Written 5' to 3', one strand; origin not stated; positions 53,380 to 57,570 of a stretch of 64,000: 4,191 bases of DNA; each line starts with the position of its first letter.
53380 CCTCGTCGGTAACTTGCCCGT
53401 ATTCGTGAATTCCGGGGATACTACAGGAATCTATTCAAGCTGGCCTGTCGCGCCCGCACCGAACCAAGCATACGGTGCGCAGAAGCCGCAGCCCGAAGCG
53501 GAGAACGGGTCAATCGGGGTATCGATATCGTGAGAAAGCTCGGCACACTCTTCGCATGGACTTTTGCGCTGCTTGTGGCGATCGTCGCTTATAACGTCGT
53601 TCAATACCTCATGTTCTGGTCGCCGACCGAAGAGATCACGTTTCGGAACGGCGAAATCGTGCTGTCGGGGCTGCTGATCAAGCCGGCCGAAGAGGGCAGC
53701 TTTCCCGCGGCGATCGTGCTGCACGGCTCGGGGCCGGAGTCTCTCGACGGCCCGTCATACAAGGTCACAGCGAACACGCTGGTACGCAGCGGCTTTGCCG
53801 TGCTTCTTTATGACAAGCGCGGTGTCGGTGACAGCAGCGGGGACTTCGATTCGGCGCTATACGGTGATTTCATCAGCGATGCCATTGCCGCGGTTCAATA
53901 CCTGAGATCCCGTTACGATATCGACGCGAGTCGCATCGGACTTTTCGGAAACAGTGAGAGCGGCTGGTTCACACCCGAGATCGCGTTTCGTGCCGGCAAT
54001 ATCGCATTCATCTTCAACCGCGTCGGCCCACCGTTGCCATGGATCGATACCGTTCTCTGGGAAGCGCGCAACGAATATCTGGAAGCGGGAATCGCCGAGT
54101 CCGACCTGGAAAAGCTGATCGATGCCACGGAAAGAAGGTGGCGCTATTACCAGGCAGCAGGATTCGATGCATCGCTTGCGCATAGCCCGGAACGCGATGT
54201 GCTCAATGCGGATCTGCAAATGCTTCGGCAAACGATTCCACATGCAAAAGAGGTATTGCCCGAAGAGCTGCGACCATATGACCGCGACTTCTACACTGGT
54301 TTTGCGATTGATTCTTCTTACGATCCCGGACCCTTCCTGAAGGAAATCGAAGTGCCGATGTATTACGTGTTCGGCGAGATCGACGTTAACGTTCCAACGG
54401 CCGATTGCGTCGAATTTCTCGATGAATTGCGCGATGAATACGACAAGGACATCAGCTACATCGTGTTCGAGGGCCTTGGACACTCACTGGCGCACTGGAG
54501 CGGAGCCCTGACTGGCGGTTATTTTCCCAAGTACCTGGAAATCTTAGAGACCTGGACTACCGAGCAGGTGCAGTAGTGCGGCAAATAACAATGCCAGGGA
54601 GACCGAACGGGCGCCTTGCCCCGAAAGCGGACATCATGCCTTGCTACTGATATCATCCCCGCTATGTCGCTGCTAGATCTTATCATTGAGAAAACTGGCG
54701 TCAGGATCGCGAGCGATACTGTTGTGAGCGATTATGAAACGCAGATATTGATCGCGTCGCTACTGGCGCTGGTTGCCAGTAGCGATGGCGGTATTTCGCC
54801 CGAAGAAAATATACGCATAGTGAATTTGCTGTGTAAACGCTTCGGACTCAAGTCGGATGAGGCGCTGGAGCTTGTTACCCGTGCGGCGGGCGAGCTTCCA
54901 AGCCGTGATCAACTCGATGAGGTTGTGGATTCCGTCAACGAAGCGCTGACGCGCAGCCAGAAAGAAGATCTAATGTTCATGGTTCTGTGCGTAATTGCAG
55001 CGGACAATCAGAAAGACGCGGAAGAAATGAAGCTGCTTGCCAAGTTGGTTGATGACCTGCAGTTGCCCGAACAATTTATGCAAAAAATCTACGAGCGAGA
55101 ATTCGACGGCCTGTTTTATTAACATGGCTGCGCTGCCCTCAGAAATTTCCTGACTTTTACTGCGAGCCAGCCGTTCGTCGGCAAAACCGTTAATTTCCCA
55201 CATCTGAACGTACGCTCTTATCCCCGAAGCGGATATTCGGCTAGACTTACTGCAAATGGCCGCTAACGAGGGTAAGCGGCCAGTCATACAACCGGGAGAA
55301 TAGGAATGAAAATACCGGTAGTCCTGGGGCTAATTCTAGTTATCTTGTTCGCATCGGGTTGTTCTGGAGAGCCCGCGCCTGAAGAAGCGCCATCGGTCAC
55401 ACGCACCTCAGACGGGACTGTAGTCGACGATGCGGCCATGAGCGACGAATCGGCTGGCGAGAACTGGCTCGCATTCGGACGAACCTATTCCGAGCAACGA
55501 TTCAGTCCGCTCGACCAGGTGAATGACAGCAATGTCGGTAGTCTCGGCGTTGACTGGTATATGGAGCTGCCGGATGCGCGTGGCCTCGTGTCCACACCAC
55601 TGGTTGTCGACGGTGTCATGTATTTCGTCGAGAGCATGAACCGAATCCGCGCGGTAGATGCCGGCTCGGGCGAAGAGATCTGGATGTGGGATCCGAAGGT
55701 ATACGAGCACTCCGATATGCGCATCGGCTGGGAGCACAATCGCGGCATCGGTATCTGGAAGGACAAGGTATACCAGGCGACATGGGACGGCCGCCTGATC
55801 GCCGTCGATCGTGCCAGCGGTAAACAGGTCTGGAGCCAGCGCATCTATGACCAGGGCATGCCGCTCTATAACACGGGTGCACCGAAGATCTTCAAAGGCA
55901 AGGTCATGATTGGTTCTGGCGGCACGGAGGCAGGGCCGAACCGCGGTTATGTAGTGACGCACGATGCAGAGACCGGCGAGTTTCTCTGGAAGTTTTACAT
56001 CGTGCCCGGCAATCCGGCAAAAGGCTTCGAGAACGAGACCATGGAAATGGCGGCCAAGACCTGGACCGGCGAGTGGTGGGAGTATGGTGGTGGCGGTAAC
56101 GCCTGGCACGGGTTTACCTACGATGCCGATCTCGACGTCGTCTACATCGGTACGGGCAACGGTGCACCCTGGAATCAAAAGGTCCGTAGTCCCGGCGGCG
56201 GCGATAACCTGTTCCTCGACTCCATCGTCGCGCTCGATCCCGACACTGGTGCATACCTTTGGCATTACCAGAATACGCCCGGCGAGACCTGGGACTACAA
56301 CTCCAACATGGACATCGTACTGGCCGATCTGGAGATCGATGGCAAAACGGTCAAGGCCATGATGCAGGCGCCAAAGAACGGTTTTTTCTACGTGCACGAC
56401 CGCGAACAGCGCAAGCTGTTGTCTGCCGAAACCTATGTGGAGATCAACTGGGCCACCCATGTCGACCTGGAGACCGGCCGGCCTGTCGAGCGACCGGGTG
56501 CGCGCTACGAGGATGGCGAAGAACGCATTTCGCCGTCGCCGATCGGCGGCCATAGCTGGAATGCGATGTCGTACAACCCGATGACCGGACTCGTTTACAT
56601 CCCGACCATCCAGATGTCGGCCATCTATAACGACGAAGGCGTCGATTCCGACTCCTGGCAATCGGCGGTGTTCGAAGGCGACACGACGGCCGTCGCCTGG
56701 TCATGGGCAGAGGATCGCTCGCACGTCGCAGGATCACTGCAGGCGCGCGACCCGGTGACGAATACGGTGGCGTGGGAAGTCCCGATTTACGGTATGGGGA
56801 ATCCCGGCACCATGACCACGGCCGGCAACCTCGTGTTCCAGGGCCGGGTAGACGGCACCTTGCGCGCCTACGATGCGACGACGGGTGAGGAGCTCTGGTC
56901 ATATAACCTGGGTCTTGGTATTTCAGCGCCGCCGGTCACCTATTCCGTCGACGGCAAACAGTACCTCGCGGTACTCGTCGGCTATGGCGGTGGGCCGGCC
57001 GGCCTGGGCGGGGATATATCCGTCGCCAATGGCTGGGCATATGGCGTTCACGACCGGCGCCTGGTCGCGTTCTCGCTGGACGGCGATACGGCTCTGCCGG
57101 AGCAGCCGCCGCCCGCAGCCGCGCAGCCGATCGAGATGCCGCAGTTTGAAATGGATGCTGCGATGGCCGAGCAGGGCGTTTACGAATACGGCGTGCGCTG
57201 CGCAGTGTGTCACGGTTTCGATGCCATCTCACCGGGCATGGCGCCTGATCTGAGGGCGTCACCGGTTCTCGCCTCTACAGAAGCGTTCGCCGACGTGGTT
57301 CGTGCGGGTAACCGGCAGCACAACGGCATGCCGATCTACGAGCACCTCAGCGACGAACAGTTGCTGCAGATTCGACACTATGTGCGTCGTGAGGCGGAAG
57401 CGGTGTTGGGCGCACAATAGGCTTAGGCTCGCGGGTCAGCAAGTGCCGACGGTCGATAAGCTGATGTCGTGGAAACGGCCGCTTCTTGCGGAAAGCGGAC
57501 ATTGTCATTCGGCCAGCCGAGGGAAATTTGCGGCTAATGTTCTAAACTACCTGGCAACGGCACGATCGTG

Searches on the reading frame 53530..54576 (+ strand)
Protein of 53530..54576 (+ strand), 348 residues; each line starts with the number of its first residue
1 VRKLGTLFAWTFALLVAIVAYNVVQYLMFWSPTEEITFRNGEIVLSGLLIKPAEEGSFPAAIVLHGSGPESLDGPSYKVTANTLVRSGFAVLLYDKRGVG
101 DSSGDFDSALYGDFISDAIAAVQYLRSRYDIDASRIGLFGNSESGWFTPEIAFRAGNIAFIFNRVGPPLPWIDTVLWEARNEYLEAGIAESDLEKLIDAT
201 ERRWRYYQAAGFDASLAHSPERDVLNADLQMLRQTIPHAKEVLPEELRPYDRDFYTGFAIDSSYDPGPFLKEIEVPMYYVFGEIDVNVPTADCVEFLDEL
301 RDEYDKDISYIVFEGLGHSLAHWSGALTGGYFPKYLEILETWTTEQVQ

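Call 89: search_protein_families(library=pfam, max_evalue=0.001, proteins=[window:53530-54576:+])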
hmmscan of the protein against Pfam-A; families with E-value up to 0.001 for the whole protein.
window:53530-54576:+ (348 aa): 5 families
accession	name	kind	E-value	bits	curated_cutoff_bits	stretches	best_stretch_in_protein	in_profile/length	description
PF00326.27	Peptidase_S9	-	6e-12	45.9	22.6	1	76-157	2-87/213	Prolyl oligopeptidase family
PF02129.25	Peptidase_S15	-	7.2e-09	36.1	23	1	74-302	34-249/262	X-Pro dipeptidyl-peptidase (S15 family)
PF12146.15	Hydrolase_4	-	8.3e-08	32.3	27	1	63-142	9-84/239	Serine aminopeptidase, S33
PF12697.13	Abhydrolase_6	-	9.3e-06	26.9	26.3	1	62-322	2-207/217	Alpha/beta hydrolase family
PF20434.5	BD-FAE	-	9.6e-06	25.7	26.8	1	51-145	6-100/215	BD-FAE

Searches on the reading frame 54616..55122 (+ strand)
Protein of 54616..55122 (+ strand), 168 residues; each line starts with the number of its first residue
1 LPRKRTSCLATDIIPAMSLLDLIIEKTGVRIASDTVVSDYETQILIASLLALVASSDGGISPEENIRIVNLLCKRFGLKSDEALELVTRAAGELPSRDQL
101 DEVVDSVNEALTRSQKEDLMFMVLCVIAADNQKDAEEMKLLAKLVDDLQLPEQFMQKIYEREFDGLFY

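Call 89: search_protein_families(library=pfam, max_evalue=0.001, proteins=[window:54616-55122:+])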
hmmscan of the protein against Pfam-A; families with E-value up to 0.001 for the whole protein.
window:54616-55122:+ (168 aa): 2 families
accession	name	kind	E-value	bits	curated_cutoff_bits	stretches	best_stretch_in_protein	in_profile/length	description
PF05099.18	TerB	-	4.8e-14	53.1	24.4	1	44-153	2-111/118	Tellurite resistance protein TerB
PF04391.17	DUF533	-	0.00029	20.9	29.6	1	44-159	72-175/178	Protein of unknown function (DUF533)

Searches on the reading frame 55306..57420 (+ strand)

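Call 89: search_protein_families(library=pfam, max_evalue=0.001, proteins=[window:55306-57420:+])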
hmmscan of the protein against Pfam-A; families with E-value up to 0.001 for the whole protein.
window:55306-57420:+ (704 aa): 4 families
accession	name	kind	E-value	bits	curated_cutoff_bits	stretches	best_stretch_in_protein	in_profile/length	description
PF01011.28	PQQ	-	2.7e-73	248.1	26.7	2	54-368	1-331/595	Glucose/ethanol/alcohol dehydrogenase, beta-propeller domain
PF13360.13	PQQ_2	-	1.4e-20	74.4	27.6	3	111-302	2-155/233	Outer membrane protein assembly factor BamB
PF13570.13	Beta-prop_ACSF4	-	3.4e-07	30.4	133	0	477-547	156-224/329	Beta-alanine-activating enzyme, beta-propeller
PF13442.11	Cytochrome_CBB3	-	3.8e-07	30.8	27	1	620-693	2-68/68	Cytochrome C oxidase, cbb3-type, subunit III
